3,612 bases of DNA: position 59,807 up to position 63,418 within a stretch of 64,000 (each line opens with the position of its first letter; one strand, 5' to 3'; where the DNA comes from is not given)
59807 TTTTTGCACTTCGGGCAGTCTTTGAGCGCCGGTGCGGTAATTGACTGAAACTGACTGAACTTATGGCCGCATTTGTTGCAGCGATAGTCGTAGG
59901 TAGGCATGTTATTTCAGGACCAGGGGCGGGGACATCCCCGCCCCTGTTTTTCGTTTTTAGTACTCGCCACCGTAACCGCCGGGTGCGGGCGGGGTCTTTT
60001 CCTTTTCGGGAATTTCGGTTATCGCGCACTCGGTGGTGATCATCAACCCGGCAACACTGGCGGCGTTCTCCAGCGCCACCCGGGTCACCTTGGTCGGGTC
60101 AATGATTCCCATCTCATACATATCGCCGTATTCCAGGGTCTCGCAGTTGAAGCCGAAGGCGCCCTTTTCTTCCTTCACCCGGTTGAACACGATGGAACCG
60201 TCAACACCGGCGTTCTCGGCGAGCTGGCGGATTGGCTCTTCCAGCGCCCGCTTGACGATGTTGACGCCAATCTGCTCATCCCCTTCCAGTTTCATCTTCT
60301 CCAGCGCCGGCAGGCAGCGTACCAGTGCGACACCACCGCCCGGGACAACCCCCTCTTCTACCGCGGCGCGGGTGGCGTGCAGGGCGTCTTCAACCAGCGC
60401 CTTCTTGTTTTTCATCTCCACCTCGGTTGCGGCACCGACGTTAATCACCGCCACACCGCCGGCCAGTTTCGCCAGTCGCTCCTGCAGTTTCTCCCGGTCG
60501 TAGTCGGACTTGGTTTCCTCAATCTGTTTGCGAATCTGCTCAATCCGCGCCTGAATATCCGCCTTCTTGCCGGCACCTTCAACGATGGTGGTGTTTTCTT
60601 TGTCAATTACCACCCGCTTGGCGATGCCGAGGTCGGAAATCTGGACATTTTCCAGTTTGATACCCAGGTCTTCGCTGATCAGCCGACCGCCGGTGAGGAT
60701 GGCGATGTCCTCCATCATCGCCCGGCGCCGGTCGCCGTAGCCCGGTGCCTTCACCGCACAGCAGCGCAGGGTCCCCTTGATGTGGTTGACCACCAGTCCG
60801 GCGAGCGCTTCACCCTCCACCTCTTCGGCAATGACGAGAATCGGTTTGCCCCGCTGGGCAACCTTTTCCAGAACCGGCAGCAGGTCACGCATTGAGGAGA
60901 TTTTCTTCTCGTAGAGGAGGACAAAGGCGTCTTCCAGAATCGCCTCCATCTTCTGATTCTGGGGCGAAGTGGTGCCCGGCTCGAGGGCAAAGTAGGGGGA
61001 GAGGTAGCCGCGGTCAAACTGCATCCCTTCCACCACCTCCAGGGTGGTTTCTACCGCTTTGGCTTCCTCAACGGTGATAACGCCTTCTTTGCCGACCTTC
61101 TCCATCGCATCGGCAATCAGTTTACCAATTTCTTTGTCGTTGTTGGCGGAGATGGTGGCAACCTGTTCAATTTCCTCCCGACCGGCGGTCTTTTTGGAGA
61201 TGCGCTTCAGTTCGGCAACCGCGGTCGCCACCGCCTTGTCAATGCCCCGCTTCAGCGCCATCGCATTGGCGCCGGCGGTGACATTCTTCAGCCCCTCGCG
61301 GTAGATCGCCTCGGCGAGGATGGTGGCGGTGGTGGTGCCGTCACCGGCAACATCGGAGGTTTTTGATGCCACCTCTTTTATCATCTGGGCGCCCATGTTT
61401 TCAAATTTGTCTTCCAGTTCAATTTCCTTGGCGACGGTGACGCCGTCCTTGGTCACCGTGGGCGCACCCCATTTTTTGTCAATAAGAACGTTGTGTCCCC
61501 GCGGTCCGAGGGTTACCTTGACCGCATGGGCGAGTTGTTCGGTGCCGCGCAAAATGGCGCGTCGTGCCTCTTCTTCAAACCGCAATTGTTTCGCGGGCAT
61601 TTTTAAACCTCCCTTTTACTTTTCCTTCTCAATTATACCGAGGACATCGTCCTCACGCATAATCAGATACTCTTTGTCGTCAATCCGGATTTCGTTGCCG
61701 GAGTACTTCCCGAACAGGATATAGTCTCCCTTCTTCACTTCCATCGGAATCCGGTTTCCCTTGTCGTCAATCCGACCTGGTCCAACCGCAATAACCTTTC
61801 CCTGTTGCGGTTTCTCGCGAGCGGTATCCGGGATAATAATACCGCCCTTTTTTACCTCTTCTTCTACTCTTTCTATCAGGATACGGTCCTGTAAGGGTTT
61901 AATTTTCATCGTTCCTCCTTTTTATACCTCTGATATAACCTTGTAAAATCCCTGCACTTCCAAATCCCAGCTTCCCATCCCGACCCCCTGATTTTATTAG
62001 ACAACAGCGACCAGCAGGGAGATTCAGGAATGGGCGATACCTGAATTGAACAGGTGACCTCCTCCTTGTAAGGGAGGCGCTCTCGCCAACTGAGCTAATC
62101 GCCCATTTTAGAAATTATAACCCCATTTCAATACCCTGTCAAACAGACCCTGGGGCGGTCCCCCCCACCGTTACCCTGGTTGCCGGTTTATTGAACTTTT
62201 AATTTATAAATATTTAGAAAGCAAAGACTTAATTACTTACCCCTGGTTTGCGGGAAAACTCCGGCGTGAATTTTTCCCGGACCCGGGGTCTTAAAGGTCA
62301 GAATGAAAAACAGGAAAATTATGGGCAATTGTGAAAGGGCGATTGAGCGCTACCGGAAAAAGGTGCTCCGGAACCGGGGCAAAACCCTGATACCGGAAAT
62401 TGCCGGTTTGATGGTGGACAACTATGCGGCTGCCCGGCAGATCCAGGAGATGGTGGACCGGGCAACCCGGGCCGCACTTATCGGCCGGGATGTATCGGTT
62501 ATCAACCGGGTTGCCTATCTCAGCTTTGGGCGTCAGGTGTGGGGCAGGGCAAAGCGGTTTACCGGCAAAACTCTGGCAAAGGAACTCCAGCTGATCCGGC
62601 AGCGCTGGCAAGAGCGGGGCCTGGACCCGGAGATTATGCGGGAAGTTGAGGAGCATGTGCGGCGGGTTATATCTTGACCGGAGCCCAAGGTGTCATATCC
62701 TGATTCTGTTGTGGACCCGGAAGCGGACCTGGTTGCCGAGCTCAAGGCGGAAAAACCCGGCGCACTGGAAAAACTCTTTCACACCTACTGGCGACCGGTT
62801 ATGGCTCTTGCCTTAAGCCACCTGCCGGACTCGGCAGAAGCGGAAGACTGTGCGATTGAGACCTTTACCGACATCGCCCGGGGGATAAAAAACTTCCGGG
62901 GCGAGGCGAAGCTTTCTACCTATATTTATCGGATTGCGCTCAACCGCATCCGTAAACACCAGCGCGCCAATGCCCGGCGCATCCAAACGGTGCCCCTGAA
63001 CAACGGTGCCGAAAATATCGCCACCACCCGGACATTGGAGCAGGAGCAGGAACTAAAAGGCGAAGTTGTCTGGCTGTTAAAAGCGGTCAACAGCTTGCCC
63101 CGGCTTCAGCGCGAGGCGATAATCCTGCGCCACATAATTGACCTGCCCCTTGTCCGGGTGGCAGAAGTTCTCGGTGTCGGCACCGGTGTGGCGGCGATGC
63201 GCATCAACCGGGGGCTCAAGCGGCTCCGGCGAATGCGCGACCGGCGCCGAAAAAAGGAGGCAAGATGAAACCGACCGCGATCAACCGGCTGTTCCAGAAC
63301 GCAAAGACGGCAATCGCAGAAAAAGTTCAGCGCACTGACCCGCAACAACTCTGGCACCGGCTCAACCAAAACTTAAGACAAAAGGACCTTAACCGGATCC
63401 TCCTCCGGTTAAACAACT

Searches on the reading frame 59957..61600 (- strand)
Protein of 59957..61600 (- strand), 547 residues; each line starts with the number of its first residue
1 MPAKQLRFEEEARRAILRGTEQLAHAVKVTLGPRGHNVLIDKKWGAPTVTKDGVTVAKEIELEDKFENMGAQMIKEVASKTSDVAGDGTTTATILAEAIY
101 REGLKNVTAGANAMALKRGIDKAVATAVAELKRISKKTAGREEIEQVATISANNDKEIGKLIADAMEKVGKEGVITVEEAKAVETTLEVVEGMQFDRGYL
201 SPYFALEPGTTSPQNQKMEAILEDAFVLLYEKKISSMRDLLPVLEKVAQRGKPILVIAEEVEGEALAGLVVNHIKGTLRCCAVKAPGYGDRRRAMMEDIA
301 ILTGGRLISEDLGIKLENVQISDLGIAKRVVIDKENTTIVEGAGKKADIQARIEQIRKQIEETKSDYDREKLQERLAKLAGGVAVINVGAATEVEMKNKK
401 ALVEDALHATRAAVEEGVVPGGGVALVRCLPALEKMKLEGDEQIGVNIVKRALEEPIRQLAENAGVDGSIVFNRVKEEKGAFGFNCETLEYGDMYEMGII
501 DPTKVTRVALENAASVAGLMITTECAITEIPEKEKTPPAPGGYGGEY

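Call 49: search_protein_families(library=pfam, proteins=[window:59957-61600:-], max_evalue=0.00001)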
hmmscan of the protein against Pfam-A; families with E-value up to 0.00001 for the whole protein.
window:59957-61600:- (547 aa): 1 family
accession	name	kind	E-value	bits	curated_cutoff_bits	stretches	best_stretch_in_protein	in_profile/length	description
PF00118.29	Cpn60_TCP1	-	1.6e-76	258.4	34.3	1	23-528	1-487/490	TCP-1/cpn60 chaperonin family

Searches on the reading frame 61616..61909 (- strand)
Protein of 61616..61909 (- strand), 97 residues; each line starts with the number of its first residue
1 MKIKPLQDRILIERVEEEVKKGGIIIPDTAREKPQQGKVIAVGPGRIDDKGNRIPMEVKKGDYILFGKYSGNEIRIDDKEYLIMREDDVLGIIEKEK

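Call 56: search_protein_families(library=pfam, proteins=[window:61616-61909:-], max_evalue=0.0001)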
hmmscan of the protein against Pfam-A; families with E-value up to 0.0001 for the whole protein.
window:61616-61909:- (97 aa): 1 family
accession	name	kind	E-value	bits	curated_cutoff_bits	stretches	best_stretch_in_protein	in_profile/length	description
PF00166.26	Cpn10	-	9.9e-37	125.3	21.1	1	2-93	1-93/93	Chaperonin 10 Kd subunit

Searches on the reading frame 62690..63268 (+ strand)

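Call 56: search_protein_families(library=pfam, proteins=[window:62690-63268:+], max_evalue=0.0001)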
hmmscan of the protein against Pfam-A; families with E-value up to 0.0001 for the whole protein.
window:62690-63268:+ (192 aa): 3 families
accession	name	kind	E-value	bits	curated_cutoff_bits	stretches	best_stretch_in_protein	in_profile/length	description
PF04542.20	Sigma70_r2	-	3.2e-12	46.5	24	1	29-97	1-71/71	Sigma-70 region 2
PF08281.18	Sigma70_r4_2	-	4.8e-08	33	25.7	1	128-179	3-54/54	Sigma-70, region 4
PF04545.22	Sigma70_r4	-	4.7e-06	26.5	24.1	1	133-180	2-49/50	Sigma-70, region 4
